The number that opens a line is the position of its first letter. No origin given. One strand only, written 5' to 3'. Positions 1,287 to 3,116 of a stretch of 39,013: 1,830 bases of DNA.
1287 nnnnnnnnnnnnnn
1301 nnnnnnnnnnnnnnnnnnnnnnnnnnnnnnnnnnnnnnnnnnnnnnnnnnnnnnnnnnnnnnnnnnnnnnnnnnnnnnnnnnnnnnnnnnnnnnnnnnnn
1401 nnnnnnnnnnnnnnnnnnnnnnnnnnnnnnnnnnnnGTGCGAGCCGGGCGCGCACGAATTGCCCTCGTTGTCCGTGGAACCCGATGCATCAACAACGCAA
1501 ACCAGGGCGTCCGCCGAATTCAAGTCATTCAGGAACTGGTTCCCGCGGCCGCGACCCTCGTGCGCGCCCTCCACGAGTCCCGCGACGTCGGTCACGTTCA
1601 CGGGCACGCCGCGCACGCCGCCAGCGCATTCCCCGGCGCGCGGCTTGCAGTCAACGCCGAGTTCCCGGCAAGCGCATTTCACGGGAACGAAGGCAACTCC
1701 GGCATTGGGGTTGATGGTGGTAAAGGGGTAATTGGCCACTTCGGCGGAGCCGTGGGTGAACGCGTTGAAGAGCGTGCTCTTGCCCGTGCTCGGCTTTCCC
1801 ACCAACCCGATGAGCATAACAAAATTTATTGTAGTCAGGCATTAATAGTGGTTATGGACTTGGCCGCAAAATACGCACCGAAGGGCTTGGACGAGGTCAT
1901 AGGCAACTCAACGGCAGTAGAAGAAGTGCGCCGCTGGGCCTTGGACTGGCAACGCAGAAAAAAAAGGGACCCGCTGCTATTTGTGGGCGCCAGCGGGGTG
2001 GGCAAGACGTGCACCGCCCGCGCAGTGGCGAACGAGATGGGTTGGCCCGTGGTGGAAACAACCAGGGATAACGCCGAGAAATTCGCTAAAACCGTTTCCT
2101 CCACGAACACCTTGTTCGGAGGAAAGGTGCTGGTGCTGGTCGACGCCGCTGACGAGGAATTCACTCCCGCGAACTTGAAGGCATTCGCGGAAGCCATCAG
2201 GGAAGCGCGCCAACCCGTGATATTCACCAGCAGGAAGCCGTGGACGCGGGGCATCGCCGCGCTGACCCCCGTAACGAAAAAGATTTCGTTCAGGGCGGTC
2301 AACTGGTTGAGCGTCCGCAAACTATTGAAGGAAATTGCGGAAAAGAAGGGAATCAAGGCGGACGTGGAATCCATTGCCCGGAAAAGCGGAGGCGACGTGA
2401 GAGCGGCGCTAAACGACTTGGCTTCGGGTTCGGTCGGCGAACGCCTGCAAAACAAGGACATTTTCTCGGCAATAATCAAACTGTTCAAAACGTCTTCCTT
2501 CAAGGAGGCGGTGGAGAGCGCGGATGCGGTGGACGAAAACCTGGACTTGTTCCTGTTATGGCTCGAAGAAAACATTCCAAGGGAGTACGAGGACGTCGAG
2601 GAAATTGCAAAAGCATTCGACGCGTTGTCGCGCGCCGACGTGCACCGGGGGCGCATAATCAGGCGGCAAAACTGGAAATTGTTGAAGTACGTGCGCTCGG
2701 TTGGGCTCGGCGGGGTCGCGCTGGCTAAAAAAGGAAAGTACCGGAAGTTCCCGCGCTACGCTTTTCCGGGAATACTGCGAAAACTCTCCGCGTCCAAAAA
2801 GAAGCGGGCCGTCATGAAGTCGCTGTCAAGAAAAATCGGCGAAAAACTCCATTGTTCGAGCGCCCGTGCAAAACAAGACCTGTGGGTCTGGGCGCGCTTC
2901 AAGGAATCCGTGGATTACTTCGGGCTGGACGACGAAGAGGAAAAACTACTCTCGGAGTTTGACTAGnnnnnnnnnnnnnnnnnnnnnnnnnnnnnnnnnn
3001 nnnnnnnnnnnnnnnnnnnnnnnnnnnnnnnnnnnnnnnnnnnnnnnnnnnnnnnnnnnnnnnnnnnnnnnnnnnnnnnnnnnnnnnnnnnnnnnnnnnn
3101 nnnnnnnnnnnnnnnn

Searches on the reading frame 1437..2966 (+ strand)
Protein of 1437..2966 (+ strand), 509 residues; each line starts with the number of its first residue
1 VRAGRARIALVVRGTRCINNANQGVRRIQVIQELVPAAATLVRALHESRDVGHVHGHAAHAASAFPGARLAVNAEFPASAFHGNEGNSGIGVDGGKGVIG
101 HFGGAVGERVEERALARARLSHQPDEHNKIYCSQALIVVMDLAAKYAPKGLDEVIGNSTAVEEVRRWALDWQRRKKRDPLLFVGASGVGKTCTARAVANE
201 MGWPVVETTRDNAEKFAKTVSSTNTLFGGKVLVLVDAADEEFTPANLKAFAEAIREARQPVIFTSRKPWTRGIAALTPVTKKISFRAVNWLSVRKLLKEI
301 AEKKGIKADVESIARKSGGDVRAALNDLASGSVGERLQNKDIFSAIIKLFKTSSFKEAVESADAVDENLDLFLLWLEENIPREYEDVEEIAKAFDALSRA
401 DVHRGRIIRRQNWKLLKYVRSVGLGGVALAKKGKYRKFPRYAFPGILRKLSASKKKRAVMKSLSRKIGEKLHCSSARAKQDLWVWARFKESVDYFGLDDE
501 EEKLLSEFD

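Call 89: search_protein_families(library=pfam, proteins=[window:1437-2966:+], max_evalue=0.001)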
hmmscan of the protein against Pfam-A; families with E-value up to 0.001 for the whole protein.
window:1437-2966:+ (509 aa): 3 families
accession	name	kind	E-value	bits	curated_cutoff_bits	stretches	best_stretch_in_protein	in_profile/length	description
PF00004.35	AAA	-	3.2e-06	28.1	21.2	1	180-214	1-35/131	ATPase family associated with various cellular activities (AAA)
PF05496.18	RuvB_N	-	4.2e-05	23.8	27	1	148-232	3-88/159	Holliday junction DNA helicase RuvB P-loop domain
PF08519.17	RFC1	-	0.00024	21.7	23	1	397-481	1-83/158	Replication factor RFC1 C terminal domain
